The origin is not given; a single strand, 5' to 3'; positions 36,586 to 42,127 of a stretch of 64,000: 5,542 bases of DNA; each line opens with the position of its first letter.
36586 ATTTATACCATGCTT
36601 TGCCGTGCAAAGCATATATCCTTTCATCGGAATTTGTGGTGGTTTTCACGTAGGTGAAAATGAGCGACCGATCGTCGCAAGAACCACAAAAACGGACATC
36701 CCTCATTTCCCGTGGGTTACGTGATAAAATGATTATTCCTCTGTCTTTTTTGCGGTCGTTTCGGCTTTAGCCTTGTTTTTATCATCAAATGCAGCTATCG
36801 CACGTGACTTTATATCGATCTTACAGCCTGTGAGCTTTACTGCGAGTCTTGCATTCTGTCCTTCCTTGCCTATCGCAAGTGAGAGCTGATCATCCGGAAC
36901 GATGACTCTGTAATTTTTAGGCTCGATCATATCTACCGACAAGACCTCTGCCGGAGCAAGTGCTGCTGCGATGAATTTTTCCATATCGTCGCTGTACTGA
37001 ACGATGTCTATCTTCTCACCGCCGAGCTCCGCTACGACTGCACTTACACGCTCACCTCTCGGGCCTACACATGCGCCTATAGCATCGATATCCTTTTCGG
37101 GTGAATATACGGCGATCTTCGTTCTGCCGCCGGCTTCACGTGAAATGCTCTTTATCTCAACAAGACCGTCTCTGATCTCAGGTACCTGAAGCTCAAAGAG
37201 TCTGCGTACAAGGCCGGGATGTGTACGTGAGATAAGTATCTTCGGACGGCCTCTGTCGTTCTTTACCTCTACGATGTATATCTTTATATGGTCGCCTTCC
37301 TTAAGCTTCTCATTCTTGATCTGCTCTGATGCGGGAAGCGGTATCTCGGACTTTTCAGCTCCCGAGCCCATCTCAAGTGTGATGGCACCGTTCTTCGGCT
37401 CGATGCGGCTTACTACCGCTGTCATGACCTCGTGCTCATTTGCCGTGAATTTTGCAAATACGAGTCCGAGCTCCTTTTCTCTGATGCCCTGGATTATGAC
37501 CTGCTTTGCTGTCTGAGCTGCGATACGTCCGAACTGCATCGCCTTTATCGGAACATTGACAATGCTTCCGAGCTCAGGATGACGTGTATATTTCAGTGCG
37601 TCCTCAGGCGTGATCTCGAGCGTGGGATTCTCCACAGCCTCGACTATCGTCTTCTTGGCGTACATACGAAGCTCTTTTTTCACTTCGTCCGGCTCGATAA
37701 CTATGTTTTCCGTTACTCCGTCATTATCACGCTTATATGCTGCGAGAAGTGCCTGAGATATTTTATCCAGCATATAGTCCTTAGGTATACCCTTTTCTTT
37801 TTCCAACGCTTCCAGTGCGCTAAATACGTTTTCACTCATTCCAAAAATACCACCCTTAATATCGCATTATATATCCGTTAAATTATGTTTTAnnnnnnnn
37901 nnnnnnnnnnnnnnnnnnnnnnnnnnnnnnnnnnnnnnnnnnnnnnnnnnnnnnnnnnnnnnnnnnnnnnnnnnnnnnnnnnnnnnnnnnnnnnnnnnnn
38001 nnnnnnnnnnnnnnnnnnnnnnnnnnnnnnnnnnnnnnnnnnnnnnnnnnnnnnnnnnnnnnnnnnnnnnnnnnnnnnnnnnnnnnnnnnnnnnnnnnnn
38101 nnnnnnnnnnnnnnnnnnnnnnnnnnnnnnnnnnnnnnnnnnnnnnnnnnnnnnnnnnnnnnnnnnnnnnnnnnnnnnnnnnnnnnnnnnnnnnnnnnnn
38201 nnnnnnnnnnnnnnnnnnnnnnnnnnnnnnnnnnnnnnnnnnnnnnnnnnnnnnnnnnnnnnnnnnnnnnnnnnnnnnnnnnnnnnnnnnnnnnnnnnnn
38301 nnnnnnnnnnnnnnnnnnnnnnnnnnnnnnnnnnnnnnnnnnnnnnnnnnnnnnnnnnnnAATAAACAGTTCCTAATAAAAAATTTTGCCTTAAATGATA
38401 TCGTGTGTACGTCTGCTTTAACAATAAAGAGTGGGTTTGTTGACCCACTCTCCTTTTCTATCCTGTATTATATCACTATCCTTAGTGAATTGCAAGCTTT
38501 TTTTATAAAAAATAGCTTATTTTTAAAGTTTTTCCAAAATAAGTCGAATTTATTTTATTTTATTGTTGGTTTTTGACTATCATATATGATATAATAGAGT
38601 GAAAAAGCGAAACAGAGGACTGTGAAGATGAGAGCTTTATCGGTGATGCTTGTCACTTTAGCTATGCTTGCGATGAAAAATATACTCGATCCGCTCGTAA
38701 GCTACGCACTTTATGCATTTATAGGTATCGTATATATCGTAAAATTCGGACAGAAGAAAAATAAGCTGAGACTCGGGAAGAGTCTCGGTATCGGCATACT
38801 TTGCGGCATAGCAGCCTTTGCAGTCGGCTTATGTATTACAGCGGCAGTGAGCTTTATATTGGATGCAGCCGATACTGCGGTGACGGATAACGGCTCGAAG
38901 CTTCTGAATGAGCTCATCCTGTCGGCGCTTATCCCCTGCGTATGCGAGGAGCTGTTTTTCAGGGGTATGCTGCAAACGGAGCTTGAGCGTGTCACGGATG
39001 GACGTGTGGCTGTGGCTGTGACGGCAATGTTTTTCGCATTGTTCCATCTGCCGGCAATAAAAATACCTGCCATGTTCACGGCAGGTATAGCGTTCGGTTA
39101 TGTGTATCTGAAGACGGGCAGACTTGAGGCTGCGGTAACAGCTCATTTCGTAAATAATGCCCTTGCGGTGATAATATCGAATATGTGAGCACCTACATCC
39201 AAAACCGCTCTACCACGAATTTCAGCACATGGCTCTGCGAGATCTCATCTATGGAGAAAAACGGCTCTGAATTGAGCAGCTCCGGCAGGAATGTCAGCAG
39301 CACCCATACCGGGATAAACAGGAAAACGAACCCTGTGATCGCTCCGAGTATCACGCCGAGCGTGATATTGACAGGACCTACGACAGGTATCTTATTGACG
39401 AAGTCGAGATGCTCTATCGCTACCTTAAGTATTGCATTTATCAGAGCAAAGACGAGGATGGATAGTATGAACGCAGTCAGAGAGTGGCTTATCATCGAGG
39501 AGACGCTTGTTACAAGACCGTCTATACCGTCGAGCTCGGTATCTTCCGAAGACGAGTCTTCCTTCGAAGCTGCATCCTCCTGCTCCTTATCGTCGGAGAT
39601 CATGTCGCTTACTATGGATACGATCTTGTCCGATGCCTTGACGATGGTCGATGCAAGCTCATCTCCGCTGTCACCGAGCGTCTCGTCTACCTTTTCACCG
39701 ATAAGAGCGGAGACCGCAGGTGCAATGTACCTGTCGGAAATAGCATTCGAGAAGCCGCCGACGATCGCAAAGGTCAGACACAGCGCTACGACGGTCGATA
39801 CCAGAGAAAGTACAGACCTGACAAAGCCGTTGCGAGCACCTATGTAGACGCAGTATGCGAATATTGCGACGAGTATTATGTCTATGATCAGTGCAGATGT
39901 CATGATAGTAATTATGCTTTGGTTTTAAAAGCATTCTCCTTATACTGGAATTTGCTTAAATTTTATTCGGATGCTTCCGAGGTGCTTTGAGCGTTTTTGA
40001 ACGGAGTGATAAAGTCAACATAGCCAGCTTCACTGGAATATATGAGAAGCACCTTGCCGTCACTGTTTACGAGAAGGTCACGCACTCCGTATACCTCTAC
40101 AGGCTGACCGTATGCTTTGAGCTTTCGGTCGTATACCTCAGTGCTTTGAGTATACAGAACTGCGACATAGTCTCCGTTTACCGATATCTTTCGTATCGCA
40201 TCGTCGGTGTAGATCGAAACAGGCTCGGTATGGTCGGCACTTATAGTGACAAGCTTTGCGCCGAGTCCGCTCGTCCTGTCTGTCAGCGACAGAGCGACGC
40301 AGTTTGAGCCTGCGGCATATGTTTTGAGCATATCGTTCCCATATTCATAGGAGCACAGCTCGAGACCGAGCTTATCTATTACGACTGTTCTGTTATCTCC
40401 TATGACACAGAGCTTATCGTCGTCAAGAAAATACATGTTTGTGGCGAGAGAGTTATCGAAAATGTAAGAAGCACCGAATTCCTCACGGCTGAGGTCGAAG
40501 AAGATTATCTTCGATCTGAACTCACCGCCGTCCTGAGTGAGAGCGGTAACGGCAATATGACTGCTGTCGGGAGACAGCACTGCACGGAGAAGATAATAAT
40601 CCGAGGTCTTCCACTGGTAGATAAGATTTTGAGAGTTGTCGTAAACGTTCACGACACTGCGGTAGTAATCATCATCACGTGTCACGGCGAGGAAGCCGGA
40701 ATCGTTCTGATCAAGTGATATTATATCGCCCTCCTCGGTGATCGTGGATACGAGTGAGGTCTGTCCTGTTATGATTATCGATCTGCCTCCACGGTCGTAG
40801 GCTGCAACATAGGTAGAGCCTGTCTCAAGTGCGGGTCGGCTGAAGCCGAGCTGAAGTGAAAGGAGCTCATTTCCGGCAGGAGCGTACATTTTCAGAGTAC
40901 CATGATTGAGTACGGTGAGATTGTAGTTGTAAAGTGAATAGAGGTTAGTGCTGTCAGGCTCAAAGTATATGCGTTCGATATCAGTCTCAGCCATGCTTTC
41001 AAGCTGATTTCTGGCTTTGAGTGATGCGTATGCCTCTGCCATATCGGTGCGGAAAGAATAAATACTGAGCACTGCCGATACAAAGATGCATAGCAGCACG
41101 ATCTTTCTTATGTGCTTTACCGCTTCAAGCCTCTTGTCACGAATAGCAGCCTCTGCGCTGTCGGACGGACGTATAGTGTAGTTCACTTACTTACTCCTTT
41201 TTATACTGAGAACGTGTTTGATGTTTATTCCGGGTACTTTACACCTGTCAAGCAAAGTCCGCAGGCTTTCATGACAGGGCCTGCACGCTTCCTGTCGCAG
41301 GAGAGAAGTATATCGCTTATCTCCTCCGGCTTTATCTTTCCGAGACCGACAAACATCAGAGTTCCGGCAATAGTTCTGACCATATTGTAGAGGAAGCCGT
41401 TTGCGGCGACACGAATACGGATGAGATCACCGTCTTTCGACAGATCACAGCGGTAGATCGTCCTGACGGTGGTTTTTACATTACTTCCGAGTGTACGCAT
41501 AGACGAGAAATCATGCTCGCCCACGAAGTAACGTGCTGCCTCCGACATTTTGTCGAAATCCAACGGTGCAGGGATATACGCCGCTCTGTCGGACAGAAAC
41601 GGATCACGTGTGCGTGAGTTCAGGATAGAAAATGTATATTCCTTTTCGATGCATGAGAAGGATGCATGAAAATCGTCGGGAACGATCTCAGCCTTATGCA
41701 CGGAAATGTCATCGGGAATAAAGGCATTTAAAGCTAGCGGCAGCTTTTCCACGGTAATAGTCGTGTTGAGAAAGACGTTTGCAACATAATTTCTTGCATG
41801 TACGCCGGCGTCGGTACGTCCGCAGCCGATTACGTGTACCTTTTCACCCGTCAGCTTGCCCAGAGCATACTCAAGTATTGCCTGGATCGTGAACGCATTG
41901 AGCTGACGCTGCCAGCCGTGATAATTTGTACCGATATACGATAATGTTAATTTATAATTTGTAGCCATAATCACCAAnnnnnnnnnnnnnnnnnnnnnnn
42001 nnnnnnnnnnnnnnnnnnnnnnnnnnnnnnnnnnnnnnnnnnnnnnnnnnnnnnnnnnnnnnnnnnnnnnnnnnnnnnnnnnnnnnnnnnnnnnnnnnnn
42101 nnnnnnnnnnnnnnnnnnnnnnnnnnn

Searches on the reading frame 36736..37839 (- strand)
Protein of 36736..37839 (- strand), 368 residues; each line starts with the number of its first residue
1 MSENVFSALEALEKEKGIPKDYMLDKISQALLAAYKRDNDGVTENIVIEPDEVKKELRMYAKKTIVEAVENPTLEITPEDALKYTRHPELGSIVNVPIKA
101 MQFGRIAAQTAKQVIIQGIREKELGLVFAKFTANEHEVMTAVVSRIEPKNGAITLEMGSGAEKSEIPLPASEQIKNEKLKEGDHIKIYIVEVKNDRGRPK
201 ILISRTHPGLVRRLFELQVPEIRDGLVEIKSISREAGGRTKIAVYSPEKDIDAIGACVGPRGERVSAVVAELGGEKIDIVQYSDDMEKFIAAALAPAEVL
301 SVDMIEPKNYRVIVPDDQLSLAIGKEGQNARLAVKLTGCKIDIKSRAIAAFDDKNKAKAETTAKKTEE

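Call 77: search_protein_families(library=pfam, proteins=[window:36736-37839:-], max_evalue=0.00001)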
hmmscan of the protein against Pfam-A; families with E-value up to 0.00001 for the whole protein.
window:36736-37839:- (368 aa): 3 families
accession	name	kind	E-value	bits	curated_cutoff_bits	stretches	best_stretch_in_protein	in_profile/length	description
PF08529.16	NusA_N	-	9.7e-34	116.6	23.8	1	5-123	2-117/119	NusA N-terminal domain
PF13184.12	KH_5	-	2.3e-27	95.3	27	1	236-303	1-68/69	NusA-like KH domain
PF00575.29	S1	-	9.4e-07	29.6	22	0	134-201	3-71/74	S1 RNA binding domain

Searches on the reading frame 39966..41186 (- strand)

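Call 77: search_protein_families(library=pfam, proteins=[window:39966-41186:-], max_evalue=0.00001)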
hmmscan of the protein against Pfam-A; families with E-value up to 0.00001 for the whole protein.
window:39966-41186:- (407 aa): 1 family
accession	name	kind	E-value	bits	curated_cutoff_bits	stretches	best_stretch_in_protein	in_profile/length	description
PF18975.6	DUF5711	-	5.9e-30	105.1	26.3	1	78-355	19-306/344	Family of unknown function (DUF5711)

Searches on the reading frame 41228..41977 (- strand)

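Call 77: search_protein_families(library=pfam, proteins=[window:41228-41977:-], max_evalue=0.00001)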
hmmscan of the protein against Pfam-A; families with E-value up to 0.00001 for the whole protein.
window:41228-41977:- (250 aa): 1 family
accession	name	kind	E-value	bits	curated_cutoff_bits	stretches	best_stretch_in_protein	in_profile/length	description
PF01416.25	PseudoU_synth_1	-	3.3e-44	150.2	23.3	2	147-249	1-108/108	tRNA pseudouridine synthase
